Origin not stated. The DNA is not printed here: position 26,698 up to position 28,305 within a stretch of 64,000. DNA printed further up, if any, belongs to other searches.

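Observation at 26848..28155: AT-rich inserted gene with a possible PD-(D/E)xK (Shedu/DUF4263-like) nuclease C-terminus between uppS and mutL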

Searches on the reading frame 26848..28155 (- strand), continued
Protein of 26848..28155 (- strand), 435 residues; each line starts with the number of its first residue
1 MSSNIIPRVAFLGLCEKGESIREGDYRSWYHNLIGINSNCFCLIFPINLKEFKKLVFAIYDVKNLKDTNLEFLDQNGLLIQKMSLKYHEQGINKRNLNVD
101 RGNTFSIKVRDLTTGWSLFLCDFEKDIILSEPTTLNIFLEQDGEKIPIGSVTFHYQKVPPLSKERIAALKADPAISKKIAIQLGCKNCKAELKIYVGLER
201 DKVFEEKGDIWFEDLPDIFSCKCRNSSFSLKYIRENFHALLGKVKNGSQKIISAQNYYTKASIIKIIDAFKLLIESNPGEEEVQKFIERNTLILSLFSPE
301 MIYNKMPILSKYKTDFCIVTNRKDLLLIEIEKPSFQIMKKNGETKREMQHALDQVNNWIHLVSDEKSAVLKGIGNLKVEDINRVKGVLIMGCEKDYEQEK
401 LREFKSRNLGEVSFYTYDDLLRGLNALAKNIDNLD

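Call 38: search_protein_families(library=pfam, alignment_id=A1, max_evalue=1)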
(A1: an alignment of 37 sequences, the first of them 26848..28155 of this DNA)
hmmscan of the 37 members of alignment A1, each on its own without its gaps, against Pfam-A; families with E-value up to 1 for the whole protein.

A. member 1, window:26848-28155:- (435 aa): 3 families
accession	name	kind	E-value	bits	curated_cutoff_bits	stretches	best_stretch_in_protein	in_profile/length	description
PF14082.12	SduA_C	-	6.5e-19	69.1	27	1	280-421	4-159/159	Shedu protein SduA, C-terminal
PF18627.6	PgdA_N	-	0.016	15.1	26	1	337-393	48-105/218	Peptidoglycan GlcNAc deacetylase N-terminal domain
PF10550.14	Toxin_36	-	0.13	13.6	25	1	279-289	1-11/17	Conantokin toxin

B. families by the number of members that match (of 37 scanned): 32 families (the first 25 are shown)
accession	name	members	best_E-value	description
PF14082.12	SduA_C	37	2.2e-22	Shedu protein SduA, C-terminal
PF22091.2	DUF6941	4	7.6e-07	Family of unknown function (DUF6941)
PF13475.11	DUF4116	2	0.016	Domain of unknown function (DUF4116)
PF13588.12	HSDR_N_2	2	0.022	Type I restriction enzyme R protein N terminus (HSDR_N)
PF14226.12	DIOX_N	1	0.014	non-haem dioxygenase in morphine synthesis N-terminal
PF18627.6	PgdA_N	1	0.016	Peptidoglycan GlcNAc deacetylase N-terminal domain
PF12259.13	Baculo_F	1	0.018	Baculovirus F protein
PF07693.20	KAP_NTPase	1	0.018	KAP family P-loop domain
PF02475.24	TRM5-TYW2_MTfase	1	0.019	TRM5/TYW2 methyltransferase domain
PF22242.1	6PGD_like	1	0.042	6-phosphogluconate dehydrogenase C-terminal domain-like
PF11285.13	DUF3086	1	0.057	Protein of unknown function (DUF3086)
PF02207.25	zf-UBR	1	0.086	Putative zinc finger in N-recognin (UBR box)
PF21193.3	NMD_SH3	1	0.1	NMD3 SH3 domain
PF16970.11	FimA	1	0.11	Type-1 fimbrial protein, A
PF10550.14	Toxin_36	1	0.13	Conantokin toxin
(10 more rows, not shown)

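Call 47: find_encoding_contigs(protein=P0002, flank=8000, max_places=2)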
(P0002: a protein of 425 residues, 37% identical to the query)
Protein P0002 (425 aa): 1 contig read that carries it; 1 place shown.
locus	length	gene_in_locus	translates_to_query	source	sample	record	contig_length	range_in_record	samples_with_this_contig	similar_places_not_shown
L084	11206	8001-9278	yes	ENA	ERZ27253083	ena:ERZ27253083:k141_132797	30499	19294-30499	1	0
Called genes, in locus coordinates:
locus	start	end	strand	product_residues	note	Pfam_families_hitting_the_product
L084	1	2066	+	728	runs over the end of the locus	PF01966:HD (weak), PF13328:HD_4, PF04607:RelA_SpoT, PF02824:TGS, PF19296:RelA_AH, PF28438:RelA_RIS, PF01842:ACT (faint), PF13291:ACT_4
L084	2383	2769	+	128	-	PF01042:Ribonuc_L-PSP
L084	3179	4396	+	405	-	PF13623:SurA_N_2, PF13624:SurA_N_3, PF09312:SurA_N, PF13145:Rotamase_2, PF13616:Rotamase_3, PF00639:Rotamase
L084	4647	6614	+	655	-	PF00005:ABC_tran, PF00931:NB-ARC (faint), PF02367:TsaE (faint), PF02463:SMC_N (faint), PF13476:AAA_23 (faint), PF12848:ABC_tran_Xtn, PF00005:ABC_tran, PF16326:ABC_tran_CTD, +3 more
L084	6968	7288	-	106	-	-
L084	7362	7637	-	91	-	-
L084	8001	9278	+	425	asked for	PF14082:SduA_C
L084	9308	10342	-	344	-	-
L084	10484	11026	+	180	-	-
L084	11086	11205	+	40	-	?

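Call 48: find_encoding_contigs(protein=P0006, flank=8000, max_places=2)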
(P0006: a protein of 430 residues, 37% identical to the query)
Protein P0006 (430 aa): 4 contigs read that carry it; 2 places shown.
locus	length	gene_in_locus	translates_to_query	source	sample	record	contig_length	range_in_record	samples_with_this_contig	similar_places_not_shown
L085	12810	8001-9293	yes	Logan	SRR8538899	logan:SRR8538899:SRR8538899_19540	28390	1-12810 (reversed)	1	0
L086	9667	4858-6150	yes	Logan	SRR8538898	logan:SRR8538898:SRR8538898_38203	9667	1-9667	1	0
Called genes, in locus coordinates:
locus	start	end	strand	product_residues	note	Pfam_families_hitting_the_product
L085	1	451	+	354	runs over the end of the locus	PF00871:Acetate_kinase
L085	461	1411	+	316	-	PF01515:PTA_PTB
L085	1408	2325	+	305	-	PF01515:PTA_PTB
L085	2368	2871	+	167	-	PF05163:DinB, PF12867:DinB_2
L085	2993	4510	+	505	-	PF00939:Na_sulph_symp, PF03600:CitMHS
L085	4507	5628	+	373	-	PF01855:POR_N, PF02780:Transketolase_C (weak), PF17147:PFOR_II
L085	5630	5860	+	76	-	PF04255:DUF433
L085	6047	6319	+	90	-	PF04365:BrnT_toxin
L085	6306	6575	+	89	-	-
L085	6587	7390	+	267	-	PF02775:TPP_enzyme_C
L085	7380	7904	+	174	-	PF01558:POR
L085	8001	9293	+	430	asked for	PF14082:SduA_C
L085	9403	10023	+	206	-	PF13643:DUF4145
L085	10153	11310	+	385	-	PF02771:Acyl-CoA_dh_N, PF02770:Acyl-CoA_dh_M, PF00441:Acyl-CoA_dh_1, PF08028:Acyl-CoA_dh_2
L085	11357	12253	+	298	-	-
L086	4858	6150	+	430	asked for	PF14082:SduA_C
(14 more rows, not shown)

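Call 49: find_encoding_contigs(protein=P0037, flank=8000, max_places=2)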
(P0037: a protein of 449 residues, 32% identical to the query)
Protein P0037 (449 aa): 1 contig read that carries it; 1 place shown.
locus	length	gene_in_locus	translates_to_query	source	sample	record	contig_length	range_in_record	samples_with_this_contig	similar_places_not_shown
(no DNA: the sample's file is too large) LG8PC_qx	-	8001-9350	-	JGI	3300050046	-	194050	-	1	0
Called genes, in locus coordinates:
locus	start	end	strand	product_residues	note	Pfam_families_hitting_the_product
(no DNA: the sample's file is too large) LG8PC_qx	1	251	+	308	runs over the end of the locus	PF18075:FtsX_ECD, PF02687:FtsX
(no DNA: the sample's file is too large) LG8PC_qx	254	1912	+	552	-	PF06418:CTP_synth_N, PF00117:GATase, PF07722:Peptidase_C26 (weak)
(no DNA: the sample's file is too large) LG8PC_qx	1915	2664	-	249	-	PF00005:ABC_tran, PF13304:AAA_21 (faint)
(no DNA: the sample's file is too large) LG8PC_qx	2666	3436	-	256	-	PF00528:BPD_transp_1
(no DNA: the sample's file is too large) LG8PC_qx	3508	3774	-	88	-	-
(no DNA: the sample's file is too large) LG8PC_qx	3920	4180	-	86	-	-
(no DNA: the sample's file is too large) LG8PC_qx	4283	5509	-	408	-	PF14240:YHYH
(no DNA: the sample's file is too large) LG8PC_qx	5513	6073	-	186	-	-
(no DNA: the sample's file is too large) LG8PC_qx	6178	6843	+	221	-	PF01182:Glucosamine_iso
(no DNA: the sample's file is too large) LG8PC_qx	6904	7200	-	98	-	-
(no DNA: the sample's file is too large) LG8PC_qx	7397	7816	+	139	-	PF19371:DUF5946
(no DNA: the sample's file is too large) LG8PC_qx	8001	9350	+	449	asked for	PF14082:SduA_C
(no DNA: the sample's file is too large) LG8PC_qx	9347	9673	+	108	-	-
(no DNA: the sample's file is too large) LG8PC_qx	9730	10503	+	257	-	PF13489:Methyltransf_23, PF01209:Ubie_methyltran, PF05175:MTS (faint), PF13847:Methyltransf_31, PF08241:Methyltransf_11, PF08242:Methyltransf_12, PF13649:Methyltransf_25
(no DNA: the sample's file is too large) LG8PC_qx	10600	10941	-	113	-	PF04343:DUF488, PF22751:DUF488-N3a, PF22752:DUF488-N3i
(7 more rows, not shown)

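Call 54: search_solved_structures(query=A1, max_evalue=1, show_alignments=3)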
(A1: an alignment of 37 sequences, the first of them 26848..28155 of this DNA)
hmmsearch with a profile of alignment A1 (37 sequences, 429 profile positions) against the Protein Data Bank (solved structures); distinct sequences matched with E-value up to 1: 10.
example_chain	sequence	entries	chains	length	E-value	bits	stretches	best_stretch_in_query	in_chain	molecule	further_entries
8ps4_A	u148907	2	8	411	1.3e-05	27.3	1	304-426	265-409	Shedu effector protein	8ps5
8ti8_A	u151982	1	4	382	0.00049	22.1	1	318-426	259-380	Shedu protein SduA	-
8ti9_E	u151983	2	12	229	0.0056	18.6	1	318-426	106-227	Shedu protein SduA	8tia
9m80_A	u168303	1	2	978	0.04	15.8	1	104-216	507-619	Alpha-1,4 glucan phosphorylase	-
9lpw_B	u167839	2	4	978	0.043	15.7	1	104-216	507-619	Alpha-1,4 glucan phosphorylase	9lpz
2kwq_A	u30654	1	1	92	0.097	14.5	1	180-229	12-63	Protein MCM10 homolog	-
5gm6_I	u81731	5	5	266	0.58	12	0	157-204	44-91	Pre-mRNA-splicing factor PRP11 | PRP11 isoform 1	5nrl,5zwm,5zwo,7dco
8tho_A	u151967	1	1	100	0.64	11.9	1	178-213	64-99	B-cell lymphoma/leukemia 11A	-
6g90_U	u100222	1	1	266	0.7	11.7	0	157-204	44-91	Pre-mRNA-splicing factor PRP11,Pre-mRNA-splicing factor PRP11,Pre-mRNA-splicing factor PRP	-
9e6s_A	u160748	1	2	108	0.74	11.6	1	178-213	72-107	B-cell lymphoma/leukemia 11A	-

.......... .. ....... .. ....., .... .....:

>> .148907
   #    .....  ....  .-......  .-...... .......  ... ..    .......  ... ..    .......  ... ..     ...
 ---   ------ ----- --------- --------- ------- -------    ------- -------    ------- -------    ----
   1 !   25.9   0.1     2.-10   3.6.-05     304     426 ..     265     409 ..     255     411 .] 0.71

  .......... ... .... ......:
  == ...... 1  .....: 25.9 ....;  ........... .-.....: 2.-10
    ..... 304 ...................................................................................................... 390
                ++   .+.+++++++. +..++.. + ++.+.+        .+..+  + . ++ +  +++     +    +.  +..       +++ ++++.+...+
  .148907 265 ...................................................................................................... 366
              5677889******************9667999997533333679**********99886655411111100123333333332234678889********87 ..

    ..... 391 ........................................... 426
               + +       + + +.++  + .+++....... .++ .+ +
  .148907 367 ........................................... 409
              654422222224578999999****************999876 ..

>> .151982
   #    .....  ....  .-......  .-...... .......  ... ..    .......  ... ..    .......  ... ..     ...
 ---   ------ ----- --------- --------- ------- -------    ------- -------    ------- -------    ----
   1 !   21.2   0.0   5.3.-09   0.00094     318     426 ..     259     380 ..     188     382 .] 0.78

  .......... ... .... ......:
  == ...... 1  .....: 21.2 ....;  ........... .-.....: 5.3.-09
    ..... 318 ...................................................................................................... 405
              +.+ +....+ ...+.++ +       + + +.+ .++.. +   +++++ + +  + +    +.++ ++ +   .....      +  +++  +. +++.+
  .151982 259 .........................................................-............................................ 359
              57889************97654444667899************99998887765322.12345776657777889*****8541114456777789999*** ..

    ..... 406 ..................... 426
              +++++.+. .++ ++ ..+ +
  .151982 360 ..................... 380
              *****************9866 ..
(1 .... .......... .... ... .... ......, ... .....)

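Call 71: find_related_loci(query=A3, collection=viral_contigs, flank=6000)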
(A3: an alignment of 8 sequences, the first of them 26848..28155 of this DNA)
Query A3 (435 aa) in viral_contigs; peptide patterns used: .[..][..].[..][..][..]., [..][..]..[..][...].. (x = any residue, [..] = any of these).
142 stretches matched a pattern, but none encodes a relative of the query by tblastn (E <= 1e-3).

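Call 73: search_dna_similar(query=window:26848-28155:-, collection=plasmids, mode=protein, max_evalue=0.001, max_rows=25)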
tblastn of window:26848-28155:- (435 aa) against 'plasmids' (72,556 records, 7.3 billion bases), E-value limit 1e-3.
Records with a match: 65; places in all: 66; records where one place covers at least 80% of the query: 0.
Best place of each record, by identity: <60% 65.
By first word of the organism name: Escherichia 28; Salmonella 22; Klebsiella 5; Serratia 4; Enterobacter 2; Citrobacter 2; Bacillus 1; Kosakonia 1.
By predicted mobility (MOB-suite, as given by PLSDB): conjugative 59; non-mobilizable 6.
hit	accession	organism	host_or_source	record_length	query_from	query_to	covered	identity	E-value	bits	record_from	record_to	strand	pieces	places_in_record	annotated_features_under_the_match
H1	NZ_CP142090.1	Serratia sp. K-M0228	Homo sapiens,wound swab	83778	244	424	42%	26.1%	9e-5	53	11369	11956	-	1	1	Shedu immune nuclease family protein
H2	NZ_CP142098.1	Serratia sp. K-M0252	Homo sapiens,urine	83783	244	424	42%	26.1%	9e-5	53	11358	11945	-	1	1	Shedu immune nuclease family protein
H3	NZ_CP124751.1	Serratia sp. K-M0706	Homo sapiens,wound swab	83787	244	424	42%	26.1%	9e-5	53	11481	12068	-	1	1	Shedu immune nuclease family protein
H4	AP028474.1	Serratia marcescens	Homo sapiens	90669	244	424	42%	26.1%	9e-5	53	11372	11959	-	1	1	hypothetical protein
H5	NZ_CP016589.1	Bacillus thuringiensis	Mono isolate,Ginseng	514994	257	421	38%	27.7%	2e-5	54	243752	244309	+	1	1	Shedu immune nuclease family protein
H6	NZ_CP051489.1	Kosakonia sp. SMBL-WEM22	culture,seawater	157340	273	432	37%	27.1%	2e-5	55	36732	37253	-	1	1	Shedu immune nuclease family protein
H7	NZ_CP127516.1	Klebsiella pneumoniae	Homo sapiens,blood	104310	273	424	35%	27.3%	1e-5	56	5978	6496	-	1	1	Shedu immune nuclease family protein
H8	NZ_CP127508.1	Klebsiella pneumoniae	Homo sapiens,blood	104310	273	424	35%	27.3%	1e-5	56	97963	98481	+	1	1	Shedu immune nuclease family protein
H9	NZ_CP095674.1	Enterobacter hormaechei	Homo sapiens,Pure culture one microbial ...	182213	273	424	35%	26.7%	5e-5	54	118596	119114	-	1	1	Shedu immune nuclease family protein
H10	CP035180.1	Klebsiella pneumoniae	Homo sapiens,blood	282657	273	424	35%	26.7%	5e-5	54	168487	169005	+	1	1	none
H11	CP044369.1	Klebsiella pneumoniae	Homo sapiens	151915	273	424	35%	26.7%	5e-5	54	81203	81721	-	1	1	DUF4263 domain-containing protein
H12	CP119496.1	Salmonella enterica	raw intact chicken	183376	273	424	35%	26.7%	5e-5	54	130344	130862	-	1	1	DUF4263 domain-containing protein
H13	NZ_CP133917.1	Escherichia coli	Homo sapiens,blood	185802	273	424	35%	26.7%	5e-5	54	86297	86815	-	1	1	Shedu immune nuclease family protein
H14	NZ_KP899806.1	Salmonella enterica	environmental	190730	273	424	35%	26.7%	5e-5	54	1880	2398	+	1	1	Shedu immune nuclease family protein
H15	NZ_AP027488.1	Escherichia coli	-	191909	273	424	35%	26.7%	5e-5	54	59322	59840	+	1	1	Shedu immune nuclease family protein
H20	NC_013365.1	Escherichia coli O111:H- str. 11128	-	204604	273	424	35%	26.7%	5e-5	54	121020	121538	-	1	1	Shedu immune nuclease family protein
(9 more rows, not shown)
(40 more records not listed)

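Call 74: search_dna_similar(query=window:26848-28155:-, collection=phages, mode=protein, max_evalue=0.001, max_rows=15)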
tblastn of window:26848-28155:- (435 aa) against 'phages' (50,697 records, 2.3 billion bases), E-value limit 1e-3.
No match.

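Call 76: get_annotated_region(hit=H5, flank=1500)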
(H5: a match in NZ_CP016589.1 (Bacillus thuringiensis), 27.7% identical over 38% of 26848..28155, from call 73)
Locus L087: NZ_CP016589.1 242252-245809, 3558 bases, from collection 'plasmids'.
description: Bacillus thuringiensis strain KNU-07 plasmid pBTKNU07-01, complete sequence
organism: Bacillus thuringiensis (NCBI taxid 1428)
taxonomy: Bacteria; Bacillota; Bacilli; Bacillales; Bacillaceae; Bacillus; Bacillus thuringiensis
host: -; source: Mono isolate,Ginseng; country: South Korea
typing (MOB-suite, as given by PLSDB): non-mobilizable; replicon rep_cluster_125; mating-pair formation MPF_T
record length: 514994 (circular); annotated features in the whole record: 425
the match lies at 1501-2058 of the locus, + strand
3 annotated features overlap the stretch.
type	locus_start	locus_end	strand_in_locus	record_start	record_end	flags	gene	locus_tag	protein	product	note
CDS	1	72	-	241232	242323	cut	-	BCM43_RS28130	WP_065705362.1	Rap family tetratricopeptide repeat protein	-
CDS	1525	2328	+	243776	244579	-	-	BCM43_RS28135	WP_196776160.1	Shedu immune nuclease family protein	-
CDS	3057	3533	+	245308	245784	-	-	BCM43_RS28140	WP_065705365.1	type II toxin-antitoxin system antitoxin SocA domain-containing protein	-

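Call 77: get_annotated_region(hit=H7, flank=1500)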
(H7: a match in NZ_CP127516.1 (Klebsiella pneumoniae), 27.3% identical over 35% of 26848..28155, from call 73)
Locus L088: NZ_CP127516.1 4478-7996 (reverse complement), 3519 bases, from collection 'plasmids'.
description: Klebsiella pneumoniae strain ER22701.4 plasmid pER22701_4A.2, complete sequence
organism: Klebsiella pneumoniae (NCBI taxid 573)
taxonomy: Bacteria; Pseudomonadota; Gammaproteobacteria; Enterobacterales; Enterobacteriaceae; Klebsiella; Klebsiella pneumoniae
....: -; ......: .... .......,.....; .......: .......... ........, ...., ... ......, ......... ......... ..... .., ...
typing (MOB-suite, as given by PLSDB): conjugative; replicon IncFII,IncFII,rep_cluster_1418,rep_cluster_2183; relaxase MOBF,MOBF; mating-pair formation MPF_F
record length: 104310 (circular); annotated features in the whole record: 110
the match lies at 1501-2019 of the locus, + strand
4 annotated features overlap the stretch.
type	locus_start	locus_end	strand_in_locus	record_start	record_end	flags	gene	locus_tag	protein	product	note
CDS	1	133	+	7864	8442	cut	-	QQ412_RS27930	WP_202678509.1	hypothetical protein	-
CDS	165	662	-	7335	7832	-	-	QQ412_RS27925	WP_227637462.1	hypothetical protein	-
CDS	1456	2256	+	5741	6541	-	-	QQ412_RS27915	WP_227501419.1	Shedu immune nuclease family protein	-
CDS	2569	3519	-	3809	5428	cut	-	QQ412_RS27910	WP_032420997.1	hypothetical protein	-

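Call 78: get_annotated_region(hit=H1, flank=1500)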
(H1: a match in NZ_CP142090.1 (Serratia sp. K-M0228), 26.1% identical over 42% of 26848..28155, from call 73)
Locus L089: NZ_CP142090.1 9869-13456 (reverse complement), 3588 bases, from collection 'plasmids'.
description: Serratia sp. K-M0228 plasmid pKM0228a, complete sequence
organism: Serratia sp. K-M0228 (NCBI taxid 3112560)
taxonomy: Bacteria; Pseudomonadota; Gammaproteobacteria; Enterobacterales; Yersiniaceae; Serratia; Serratia sp. K-M0228
host: -; source: Homo sapiens,wound swab; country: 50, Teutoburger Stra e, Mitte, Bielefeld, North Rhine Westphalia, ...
typing (MOB-suite, as given by PLSDB): non-mobilizable; mating-pair formation MPF_I
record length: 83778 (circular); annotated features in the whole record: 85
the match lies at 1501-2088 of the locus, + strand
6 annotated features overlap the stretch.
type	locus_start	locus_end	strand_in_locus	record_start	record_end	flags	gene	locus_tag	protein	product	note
CDS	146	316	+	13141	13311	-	-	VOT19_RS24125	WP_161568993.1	hypothetical protein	-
CDS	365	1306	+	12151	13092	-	-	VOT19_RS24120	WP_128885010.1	hypothetical protein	-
CDS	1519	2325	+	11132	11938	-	-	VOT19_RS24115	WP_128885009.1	Shedu immune nuclease family protein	-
CDS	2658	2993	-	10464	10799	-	-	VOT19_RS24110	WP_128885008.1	DUF1493 family protein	-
CDS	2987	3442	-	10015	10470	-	-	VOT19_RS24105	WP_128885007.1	STM2901 family protein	-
CDS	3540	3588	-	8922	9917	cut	-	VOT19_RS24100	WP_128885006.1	DUF6685 family protein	-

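Call 82: get_annotated_region(hit=H20, flank=1200)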
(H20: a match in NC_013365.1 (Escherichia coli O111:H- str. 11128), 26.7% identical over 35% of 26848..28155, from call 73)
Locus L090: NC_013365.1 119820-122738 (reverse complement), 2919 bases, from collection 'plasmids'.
description: Escherichia coli O111:H- str. 11128 plasmid pO111_1, complete sequence
organism: Escherichia coli O111:H- str. 11128 (NCBI taxid 585396)
taxonomy: Bacteria; Pseudomonadota; Gammaproteobacteria; Enterobacterales; Enterobacteriaceae; Escherichia; Escherichia coli; Escherichia coli O111:H- str. 11128
host: -; source: -; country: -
typing (MOB-suite, as given by PLSDB): conjugative; replicon IncHI1B,IncQ1; relaxase MOBH; mating-pair formation MPF_F
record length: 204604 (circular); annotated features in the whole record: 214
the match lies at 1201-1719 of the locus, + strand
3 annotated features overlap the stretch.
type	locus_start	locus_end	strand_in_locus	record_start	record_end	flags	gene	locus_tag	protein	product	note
CDS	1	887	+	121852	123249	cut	-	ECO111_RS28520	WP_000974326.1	ISNCY family transposase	-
CDS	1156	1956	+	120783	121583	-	-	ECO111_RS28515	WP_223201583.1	Shedu immune nuclease family protein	-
CDS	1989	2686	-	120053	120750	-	-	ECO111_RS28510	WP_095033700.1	IS1-like element IS1B family transposase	GO:0006313 - DNA transposition [Evidence IEA]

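Call 87: find_encoding_contigs(protein=P0024, flank=7000, max_places=1)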
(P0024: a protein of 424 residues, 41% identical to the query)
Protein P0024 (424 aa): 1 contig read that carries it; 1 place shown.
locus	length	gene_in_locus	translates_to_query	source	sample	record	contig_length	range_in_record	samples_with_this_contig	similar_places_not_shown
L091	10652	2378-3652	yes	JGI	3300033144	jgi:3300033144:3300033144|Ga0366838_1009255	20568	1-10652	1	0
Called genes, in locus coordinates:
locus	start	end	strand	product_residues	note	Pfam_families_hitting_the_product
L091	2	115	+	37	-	?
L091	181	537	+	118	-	PF02604:PhdYeFM_antitox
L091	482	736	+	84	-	PF05016:ParE_toxin, PF15781:ParE-like_toxin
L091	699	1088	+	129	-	-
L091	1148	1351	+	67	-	-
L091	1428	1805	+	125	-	PF13310:Virulence_RhuM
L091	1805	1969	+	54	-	PF13310:Virulence_RhuM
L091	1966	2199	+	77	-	PF13310:Virulence_RhuM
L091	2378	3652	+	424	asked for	PF14082:SduA_C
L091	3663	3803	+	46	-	-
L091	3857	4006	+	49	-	-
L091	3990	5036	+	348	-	PF13310:Virulence_RhuM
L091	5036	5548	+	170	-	PF13588:HSDR_N_2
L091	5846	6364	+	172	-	PF00466:Ribosomal_L10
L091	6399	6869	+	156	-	PF16320:Ribosomal_L12_N, PF00542:Ribosomal_L12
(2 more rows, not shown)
